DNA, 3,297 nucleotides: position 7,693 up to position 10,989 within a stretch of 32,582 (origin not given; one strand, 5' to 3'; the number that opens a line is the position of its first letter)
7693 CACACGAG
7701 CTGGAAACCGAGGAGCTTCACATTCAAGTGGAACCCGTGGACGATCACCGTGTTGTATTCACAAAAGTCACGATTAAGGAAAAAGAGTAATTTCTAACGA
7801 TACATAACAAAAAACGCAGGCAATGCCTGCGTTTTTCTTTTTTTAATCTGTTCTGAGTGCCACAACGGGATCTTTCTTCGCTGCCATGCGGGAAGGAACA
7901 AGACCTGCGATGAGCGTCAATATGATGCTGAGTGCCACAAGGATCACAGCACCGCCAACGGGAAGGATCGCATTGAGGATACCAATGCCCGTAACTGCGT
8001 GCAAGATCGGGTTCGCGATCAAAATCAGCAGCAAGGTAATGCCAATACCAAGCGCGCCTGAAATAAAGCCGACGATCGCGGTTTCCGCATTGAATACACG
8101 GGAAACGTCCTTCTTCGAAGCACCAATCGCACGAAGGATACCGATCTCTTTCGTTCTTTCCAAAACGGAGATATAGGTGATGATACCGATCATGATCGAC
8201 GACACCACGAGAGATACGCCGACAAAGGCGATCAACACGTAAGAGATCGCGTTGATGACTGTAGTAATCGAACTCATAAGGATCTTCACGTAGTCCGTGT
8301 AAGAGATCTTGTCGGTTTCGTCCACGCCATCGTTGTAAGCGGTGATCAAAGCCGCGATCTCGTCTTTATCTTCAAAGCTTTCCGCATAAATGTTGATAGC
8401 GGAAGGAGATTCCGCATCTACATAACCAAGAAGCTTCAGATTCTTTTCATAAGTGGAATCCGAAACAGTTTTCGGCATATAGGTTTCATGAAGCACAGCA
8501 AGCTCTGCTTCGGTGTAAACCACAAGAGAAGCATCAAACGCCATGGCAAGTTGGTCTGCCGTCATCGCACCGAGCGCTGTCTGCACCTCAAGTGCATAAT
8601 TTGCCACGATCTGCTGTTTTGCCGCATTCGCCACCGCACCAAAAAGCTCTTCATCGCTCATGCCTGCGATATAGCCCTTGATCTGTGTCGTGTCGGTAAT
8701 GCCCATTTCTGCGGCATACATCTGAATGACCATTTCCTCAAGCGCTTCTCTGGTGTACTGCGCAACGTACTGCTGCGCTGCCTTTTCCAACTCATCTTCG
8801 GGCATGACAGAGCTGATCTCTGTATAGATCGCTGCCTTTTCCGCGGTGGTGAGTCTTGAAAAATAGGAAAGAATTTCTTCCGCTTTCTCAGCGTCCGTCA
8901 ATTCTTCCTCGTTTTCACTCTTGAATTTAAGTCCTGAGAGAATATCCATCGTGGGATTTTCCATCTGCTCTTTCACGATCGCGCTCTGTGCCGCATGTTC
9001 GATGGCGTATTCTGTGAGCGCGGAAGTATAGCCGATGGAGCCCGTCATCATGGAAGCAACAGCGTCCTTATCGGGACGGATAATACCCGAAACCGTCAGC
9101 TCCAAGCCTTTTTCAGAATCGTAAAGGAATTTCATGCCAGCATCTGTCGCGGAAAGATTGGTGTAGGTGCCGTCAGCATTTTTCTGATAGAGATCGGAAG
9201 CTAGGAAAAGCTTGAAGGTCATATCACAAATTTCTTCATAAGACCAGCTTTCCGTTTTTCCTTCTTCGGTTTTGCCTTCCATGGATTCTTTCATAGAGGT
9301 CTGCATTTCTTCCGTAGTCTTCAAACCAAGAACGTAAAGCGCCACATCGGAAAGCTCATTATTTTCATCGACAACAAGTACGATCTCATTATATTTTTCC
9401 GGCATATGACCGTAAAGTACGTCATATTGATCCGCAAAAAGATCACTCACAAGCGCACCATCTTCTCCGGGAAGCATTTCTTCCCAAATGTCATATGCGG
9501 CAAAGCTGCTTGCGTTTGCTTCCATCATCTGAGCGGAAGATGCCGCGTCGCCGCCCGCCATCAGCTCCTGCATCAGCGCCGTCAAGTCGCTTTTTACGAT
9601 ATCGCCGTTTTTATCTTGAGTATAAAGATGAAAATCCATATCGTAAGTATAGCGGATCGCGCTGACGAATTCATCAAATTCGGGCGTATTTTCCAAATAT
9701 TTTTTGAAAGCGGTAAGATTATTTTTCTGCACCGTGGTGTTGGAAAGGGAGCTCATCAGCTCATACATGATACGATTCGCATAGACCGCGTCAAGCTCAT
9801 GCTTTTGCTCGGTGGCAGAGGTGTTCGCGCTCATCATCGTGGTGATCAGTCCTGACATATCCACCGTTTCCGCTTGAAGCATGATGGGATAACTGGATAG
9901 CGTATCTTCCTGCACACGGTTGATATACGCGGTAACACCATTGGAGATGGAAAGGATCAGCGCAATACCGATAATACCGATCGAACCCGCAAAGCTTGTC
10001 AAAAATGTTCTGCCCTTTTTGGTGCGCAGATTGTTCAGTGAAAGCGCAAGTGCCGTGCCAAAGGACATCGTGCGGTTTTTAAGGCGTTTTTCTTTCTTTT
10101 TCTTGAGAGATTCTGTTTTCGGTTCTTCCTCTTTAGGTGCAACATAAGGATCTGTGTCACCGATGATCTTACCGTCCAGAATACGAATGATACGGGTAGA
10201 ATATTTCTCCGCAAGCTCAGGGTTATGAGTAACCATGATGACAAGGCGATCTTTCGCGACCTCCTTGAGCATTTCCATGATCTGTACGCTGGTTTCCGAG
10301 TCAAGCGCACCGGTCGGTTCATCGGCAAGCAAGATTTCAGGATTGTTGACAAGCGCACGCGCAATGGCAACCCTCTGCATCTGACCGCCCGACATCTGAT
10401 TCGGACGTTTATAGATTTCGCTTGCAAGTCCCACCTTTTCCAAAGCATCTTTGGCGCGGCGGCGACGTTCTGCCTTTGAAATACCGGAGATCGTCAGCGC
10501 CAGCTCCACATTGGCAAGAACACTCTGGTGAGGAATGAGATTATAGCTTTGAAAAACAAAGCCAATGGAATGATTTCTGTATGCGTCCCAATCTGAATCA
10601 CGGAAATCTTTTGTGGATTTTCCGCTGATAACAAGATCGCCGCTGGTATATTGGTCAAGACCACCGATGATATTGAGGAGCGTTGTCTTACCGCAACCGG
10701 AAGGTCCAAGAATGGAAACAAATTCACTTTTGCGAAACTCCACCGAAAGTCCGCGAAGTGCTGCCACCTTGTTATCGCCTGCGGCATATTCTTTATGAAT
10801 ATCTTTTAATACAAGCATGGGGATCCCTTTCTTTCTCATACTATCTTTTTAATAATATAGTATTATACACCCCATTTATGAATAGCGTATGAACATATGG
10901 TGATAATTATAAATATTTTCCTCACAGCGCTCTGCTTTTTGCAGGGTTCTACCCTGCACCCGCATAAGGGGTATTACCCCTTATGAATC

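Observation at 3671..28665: Dispersed modular GC-hairpin repeat family: five copies in 32 kb with covarying stems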

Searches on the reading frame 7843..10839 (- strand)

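Call 10: search_protein_families(library=pfam, proteins=[window:7843-10839:-])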
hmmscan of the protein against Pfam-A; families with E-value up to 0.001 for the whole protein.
window:7843-10839:- (998 aa): 4 families
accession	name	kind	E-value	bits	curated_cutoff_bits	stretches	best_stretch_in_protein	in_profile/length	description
PF00005.33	ABC_tran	-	5.2e-34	118.2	25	1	28-176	1-136/137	ABC transporter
PF02687.27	FtsX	-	6.9e-18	65.3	25.5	1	871-991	2-120/120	FtsX-like permease C-terminal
PF02463.25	SMC_N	-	5.9e-06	26.3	40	1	37-218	23-209/220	RecF/RecN/SMC N terminal domain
PF13304.12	AAA_21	-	1e-05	26.2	27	0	41-88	2-46/304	AAA domain, putative AbiEii toxin, Type IV TA system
